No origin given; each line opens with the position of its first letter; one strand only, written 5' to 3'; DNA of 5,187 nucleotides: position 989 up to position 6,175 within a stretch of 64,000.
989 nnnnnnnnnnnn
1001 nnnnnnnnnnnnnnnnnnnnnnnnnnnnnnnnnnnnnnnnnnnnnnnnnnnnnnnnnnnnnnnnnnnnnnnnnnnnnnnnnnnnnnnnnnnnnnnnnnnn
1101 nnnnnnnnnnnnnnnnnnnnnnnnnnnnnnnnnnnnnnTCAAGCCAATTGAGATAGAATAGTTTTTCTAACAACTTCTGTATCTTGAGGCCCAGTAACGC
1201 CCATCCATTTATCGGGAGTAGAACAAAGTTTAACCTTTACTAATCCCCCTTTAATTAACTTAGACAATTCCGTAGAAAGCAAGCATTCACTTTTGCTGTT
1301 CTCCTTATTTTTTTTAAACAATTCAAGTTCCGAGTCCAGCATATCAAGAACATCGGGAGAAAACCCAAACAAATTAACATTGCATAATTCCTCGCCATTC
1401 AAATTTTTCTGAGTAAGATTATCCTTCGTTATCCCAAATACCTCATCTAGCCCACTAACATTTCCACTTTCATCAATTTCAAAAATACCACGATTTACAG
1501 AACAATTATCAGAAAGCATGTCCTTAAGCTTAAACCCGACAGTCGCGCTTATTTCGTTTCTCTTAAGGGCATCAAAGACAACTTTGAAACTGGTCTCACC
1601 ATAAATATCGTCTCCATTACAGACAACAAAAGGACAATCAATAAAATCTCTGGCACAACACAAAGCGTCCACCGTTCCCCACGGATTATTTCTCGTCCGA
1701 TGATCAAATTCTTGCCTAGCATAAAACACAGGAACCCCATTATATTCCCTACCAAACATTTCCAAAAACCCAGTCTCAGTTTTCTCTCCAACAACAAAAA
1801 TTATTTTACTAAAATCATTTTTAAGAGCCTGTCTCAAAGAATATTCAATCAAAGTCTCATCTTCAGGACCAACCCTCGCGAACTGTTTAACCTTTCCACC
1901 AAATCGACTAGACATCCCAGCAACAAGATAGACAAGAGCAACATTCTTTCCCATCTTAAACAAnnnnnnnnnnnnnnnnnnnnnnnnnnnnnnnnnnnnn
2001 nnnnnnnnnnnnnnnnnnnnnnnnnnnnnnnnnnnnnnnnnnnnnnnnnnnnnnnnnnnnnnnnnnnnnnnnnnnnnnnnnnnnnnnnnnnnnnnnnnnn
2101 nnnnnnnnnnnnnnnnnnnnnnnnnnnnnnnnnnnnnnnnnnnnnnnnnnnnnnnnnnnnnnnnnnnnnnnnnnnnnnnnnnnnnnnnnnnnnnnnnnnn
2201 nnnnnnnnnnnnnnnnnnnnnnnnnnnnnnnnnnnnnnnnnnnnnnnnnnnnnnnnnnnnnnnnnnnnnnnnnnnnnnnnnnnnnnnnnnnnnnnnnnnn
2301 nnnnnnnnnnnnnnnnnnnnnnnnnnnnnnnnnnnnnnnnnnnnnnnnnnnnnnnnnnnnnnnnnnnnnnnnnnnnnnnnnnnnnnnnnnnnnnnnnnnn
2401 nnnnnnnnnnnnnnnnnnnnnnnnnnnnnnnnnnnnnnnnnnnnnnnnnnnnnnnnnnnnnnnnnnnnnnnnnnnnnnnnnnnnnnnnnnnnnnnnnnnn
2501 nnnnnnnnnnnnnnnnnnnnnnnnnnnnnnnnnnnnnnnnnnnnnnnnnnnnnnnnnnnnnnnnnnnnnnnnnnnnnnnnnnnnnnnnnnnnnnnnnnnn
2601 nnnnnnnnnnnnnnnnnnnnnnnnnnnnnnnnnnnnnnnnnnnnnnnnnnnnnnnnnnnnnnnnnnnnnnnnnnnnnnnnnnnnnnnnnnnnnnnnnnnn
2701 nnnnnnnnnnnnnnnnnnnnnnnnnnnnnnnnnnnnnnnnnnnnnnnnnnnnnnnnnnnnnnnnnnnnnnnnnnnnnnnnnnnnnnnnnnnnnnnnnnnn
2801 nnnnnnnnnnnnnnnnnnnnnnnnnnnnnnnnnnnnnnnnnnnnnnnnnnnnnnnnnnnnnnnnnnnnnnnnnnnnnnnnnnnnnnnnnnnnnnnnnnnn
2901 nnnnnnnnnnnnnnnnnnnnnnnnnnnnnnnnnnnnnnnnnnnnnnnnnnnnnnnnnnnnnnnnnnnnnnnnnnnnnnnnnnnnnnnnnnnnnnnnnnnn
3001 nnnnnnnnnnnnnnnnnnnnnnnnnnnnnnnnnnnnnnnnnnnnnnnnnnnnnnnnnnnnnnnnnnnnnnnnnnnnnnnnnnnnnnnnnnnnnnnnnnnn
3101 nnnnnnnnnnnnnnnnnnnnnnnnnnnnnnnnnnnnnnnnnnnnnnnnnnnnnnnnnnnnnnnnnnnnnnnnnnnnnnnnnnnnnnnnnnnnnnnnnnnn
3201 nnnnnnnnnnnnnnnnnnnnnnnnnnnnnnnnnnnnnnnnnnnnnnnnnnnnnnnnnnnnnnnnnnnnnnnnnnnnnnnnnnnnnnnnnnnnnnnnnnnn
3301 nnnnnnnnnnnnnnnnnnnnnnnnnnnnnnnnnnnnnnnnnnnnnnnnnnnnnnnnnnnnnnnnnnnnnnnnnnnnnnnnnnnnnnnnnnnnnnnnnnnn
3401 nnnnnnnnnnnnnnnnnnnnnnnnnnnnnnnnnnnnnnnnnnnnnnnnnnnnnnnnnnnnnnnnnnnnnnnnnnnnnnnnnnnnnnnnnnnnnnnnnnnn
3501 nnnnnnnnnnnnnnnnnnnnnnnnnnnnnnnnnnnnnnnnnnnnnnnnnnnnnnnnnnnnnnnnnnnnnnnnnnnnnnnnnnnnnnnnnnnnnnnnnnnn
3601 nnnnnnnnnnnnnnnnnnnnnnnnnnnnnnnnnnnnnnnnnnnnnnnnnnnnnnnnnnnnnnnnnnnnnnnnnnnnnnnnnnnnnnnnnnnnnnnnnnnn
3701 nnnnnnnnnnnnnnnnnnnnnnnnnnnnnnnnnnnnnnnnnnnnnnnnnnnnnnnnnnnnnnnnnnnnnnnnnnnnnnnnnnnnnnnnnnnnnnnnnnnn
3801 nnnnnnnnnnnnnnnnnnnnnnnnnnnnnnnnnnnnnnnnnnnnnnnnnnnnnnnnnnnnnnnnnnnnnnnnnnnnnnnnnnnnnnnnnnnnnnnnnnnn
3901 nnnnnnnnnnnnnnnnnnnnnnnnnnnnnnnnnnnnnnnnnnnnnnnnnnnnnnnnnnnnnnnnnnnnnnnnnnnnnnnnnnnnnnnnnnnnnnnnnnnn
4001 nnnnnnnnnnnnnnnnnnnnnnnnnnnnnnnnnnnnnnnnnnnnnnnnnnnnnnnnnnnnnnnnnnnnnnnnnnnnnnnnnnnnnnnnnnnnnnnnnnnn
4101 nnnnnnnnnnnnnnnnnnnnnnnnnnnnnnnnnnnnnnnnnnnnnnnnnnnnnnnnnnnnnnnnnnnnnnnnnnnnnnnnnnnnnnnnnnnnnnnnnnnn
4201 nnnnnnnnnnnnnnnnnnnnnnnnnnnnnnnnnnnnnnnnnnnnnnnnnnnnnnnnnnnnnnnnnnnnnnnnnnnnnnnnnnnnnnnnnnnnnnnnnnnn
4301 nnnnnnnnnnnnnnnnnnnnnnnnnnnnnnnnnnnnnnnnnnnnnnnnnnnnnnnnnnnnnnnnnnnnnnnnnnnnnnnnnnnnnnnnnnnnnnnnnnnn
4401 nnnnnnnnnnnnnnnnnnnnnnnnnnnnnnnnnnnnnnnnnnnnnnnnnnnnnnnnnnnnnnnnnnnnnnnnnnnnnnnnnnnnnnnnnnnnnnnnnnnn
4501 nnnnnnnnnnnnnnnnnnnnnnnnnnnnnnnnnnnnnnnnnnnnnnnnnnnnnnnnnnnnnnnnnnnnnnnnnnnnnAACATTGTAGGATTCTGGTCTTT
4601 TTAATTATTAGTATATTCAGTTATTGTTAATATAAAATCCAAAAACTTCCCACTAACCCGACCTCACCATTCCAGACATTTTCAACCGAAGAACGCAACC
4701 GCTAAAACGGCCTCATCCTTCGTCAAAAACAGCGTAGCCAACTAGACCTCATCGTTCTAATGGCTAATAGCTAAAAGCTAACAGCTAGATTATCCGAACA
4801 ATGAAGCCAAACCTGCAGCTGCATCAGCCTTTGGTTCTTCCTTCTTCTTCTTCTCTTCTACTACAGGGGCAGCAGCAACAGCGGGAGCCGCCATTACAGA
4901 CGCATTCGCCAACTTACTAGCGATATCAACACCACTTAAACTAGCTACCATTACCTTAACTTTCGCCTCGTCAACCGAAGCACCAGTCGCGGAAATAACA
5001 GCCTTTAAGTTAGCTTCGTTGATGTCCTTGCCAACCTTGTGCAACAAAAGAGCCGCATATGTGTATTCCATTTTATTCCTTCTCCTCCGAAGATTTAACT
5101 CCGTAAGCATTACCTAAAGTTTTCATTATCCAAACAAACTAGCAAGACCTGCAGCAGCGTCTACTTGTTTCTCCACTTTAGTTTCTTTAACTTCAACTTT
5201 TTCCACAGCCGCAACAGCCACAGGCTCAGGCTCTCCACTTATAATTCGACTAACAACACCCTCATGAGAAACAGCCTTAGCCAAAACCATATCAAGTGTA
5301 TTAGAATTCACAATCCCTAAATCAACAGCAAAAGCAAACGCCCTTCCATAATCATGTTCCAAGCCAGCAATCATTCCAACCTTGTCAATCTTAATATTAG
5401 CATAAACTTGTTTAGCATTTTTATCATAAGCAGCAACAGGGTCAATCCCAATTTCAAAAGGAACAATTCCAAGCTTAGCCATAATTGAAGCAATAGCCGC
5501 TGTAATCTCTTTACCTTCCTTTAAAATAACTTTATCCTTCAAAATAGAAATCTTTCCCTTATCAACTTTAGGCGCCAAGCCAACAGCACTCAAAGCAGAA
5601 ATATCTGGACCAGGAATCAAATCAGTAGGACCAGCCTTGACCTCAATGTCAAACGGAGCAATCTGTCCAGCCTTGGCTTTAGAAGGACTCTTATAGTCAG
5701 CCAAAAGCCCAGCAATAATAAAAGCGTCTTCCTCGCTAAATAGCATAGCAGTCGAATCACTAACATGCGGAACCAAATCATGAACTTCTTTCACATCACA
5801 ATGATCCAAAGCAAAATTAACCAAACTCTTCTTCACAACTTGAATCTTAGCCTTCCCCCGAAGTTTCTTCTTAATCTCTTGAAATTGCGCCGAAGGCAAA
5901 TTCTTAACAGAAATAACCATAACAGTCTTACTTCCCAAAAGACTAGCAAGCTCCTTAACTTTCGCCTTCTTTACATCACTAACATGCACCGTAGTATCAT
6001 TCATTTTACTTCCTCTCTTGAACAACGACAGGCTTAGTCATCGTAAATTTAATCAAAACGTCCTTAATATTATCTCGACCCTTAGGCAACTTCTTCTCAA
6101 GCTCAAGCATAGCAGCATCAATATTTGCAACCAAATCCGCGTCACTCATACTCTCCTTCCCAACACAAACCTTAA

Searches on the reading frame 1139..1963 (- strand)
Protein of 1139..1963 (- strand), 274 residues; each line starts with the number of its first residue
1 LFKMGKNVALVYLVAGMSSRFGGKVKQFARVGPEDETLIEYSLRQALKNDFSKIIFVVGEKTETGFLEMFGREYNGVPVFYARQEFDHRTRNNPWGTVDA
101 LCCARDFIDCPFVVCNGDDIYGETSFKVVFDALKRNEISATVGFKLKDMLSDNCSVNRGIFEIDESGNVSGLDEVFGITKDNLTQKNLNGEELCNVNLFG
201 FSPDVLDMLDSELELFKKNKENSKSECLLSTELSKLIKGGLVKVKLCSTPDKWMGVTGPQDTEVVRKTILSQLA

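Call 62: search_protein_families(library=pfam, proteins=[window:1139-1963:-], max_evalue=0.001)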
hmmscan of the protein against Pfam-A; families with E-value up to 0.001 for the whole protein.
window:1139-1963:- (274 aa): 2 families
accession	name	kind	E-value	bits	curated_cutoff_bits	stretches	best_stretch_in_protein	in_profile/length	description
PF00483.29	NTP_transferase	-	1.4e-08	35.1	21.2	1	31-227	27-206/245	Nucleotidyl transferase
PF12804.13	NTP_transf_3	-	5.1e-06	27.2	27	1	11-70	2-58/160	MobA-like NTP transferase domain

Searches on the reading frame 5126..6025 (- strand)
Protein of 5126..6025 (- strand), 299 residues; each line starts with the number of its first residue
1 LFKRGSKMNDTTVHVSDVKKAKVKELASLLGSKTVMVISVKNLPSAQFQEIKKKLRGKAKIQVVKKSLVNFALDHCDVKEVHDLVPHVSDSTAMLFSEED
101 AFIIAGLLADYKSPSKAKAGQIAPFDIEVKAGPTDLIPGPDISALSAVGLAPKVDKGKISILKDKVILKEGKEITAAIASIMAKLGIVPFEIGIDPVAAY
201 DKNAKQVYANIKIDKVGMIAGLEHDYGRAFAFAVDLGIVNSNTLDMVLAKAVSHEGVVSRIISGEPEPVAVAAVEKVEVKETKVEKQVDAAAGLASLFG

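Call 62: search_protein_families(library=pfam, proteins=[window:5126-6025:-], max_evalue=0.001)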
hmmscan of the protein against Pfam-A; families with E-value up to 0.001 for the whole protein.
window:5126-6025:- (299 aa): 2 families
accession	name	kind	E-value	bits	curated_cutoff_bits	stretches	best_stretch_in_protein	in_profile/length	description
PF00466.25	Ribosomal_L10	-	1.8e-17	63.6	22.8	1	17-111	4-98/100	Ribosomal protein L10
PF17777.6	RL10P_insert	-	1.1e-15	57.8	29.1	1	117-187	1-71/71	Insertion domain in 60S ribosomal protein L10P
